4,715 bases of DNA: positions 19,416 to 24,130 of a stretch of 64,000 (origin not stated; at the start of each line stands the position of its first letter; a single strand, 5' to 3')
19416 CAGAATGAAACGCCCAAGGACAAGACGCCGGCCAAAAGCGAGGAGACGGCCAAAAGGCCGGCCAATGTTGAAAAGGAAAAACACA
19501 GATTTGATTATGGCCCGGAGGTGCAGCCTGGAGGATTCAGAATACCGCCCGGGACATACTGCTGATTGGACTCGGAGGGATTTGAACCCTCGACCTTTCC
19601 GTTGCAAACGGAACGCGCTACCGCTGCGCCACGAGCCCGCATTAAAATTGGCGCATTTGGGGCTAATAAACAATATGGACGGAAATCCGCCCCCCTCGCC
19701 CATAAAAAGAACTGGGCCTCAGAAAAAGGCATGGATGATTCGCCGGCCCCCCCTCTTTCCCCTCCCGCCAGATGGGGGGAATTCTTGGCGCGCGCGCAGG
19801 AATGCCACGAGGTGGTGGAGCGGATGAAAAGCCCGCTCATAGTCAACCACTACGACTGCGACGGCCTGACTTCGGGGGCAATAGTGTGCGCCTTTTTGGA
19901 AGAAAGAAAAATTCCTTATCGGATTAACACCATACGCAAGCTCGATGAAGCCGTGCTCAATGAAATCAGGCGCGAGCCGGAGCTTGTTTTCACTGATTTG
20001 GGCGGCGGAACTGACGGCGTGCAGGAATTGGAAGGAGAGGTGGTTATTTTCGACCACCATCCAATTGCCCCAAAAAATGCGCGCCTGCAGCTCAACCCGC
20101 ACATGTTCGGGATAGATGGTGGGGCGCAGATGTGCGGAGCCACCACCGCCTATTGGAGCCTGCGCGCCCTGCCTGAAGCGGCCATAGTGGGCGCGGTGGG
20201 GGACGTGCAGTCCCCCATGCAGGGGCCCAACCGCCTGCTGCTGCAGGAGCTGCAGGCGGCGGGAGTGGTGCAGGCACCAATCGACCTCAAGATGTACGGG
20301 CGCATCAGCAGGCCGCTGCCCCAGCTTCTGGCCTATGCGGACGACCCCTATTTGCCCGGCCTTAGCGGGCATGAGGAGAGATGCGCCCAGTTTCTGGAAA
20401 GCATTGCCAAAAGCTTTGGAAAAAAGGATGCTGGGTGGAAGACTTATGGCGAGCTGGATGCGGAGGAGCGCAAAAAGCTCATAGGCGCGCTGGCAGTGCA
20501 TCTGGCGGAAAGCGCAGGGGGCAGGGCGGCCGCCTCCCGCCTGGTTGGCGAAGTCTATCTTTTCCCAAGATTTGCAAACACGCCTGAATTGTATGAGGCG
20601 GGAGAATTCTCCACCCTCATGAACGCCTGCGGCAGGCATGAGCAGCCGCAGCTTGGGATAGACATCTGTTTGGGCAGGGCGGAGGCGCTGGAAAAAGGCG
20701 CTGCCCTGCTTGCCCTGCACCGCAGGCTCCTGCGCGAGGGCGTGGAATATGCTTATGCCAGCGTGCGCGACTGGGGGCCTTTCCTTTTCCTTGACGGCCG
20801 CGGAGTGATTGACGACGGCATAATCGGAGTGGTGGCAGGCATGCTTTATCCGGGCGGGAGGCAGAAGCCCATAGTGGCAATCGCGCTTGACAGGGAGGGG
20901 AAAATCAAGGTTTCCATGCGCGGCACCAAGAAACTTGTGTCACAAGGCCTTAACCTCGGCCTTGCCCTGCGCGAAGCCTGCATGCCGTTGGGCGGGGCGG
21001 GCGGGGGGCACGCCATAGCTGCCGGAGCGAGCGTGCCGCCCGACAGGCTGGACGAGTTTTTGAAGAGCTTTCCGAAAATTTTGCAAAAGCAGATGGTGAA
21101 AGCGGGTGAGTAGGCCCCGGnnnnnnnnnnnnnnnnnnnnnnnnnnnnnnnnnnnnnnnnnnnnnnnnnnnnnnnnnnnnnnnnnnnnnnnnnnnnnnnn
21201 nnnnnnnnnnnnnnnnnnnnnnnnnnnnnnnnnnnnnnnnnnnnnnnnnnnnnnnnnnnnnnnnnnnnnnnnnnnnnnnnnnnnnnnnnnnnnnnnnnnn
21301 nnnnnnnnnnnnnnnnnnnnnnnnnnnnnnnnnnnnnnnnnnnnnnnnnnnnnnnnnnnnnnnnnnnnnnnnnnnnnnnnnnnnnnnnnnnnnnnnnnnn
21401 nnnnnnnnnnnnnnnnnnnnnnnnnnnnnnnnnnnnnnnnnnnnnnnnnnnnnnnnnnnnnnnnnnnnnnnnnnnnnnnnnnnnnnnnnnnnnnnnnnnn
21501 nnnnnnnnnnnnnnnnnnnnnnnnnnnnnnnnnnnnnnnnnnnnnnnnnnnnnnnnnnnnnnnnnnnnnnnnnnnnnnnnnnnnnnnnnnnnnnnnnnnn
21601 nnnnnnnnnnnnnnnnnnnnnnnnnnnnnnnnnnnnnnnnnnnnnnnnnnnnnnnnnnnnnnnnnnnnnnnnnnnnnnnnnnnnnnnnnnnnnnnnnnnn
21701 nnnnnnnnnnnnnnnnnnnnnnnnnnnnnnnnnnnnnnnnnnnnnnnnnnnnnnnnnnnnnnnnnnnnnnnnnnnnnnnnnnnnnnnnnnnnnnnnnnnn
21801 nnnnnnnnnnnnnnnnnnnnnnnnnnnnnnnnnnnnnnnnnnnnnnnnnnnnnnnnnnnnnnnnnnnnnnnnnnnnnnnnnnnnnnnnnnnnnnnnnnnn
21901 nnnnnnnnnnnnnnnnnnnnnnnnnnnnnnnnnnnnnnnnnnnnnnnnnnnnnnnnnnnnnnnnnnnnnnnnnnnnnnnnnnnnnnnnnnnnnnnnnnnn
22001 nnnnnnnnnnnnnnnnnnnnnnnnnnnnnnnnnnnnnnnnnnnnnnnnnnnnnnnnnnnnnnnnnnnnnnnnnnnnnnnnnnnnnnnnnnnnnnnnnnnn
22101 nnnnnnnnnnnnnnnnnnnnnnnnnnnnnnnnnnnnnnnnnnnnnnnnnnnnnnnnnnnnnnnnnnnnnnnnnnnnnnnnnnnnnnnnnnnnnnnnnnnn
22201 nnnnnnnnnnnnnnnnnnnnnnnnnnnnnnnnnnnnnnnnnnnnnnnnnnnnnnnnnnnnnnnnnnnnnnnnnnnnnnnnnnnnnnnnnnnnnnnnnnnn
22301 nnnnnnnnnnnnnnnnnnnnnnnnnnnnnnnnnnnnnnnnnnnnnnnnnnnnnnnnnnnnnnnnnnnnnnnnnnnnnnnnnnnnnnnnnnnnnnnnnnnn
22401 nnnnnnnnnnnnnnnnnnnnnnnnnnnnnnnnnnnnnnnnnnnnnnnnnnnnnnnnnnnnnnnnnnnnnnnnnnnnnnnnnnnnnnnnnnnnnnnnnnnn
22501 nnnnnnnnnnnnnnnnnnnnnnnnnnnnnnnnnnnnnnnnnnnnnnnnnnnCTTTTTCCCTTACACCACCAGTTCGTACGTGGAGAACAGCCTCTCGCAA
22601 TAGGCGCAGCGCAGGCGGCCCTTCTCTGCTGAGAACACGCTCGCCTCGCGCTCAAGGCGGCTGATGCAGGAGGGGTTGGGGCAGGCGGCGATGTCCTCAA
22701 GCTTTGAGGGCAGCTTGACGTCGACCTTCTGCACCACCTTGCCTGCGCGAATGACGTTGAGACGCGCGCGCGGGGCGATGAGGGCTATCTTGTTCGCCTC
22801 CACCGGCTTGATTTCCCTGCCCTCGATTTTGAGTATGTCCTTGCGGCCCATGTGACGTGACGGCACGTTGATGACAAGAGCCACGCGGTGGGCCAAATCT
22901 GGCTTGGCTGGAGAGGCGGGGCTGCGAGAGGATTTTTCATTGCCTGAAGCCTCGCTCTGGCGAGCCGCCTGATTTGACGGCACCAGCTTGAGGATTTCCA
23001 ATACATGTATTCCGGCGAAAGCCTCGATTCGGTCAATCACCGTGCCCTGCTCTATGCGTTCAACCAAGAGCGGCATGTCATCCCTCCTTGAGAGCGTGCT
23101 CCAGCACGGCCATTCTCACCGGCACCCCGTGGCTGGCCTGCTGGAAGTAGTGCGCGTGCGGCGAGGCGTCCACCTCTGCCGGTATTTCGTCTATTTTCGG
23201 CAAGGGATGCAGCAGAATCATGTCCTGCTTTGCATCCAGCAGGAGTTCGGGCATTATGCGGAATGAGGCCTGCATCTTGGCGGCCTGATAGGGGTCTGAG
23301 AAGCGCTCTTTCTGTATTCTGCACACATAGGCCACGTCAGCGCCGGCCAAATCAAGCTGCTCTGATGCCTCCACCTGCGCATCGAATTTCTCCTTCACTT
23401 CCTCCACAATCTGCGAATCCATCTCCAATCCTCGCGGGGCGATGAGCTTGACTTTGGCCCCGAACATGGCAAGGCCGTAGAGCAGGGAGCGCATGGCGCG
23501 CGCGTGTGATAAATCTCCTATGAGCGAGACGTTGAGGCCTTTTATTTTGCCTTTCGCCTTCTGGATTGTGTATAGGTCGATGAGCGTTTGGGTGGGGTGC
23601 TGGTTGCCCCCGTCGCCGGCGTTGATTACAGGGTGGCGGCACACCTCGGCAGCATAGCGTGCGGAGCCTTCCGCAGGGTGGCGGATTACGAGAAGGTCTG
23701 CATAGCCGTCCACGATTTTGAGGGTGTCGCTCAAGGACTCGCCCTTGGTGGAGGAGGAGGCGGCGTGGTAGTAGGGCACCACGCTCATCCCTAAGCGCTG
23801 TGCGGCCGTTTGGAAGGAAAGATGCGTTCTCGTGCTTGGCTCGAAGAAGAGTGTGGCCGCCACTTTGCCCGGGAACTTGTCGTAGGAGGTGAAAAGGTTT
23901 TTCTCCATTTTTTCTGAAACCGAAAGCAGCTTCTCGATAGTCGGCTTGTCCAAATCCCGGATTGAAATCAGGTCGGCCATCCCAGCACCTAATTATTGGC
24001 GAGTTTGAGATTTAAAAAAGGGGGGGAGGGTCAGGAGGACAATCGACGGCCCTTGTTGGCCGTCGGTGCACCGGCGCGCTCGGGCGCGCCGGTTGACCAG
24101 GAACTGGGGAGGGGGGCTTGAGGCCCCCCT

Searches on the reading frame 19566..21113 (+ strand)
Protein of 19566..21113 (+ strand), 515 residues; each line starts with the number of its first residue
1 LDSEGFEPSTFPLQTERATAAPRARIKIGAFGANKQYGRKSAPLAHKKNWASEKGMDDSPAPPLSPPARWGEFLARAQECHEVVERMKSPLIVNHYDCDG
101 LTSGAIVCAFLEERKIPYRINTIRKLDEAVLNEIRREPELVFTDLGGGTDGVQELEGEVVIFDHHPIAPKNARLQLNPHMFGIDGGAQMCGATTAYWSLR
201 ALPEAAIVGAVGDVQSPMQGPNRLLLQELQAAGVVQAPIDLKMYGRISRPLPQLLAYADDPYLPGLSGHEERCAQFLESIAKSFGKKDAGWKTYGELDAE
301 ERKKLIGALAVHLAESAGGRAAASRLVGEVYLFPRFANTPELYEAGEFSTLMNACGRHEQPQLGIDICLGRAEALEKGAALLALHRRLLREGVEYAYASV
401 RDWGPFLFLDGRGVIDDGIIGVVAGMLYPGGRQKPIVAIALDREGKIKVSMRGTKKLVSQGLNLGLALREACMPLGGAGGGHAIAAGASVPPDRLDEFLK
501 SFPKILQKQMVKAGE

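Call 9: search_protein_families(library=pfam, proteins=[window:19566-21113:+], max_evalue=0.00001)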
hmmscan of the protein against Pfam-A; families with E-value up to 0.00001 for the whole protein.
window:19566-21113:+ (515 aa): 3 families
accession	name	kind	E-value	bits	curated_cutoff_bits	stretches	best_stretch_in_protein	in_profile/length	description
PF21763.2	DHH_CID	-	5.6e-19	68.8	27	1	243-326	1-83/84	DHH-CID domain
PF02272.25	DHHA1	-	1.3e-16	61.3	25.9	1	415-507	13-101/102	DHHA1 domain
PF01368.27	DHH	-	2.4e-06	28.3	28.1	1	91-193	3-96/125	DHH family, N-terminal domain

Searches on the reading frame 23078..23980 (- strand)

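Call 9: search_protein_families(library=pfam, proteins=[window:23078-23980:-], max_evalue=0.00001)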
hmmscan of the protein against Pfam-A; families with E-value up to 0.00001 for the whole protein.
window:23078-23980:- (300 aa): 2 families
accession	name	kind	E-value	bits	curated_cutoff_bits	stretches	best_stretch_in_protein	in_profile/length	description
PF02729.26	OTCace_N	-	4.2e-41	140.9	29.9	1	3-140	2-147/148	Aspartate/ornithine carbamoyltransferase, carbamoyl-P binding domain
PF00185.30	OTCace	-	6.3e-28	98.2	29.4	1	147-294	1-155/157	Aspartate/ornithine carbamoyltransferase, Asp/Orn binding domain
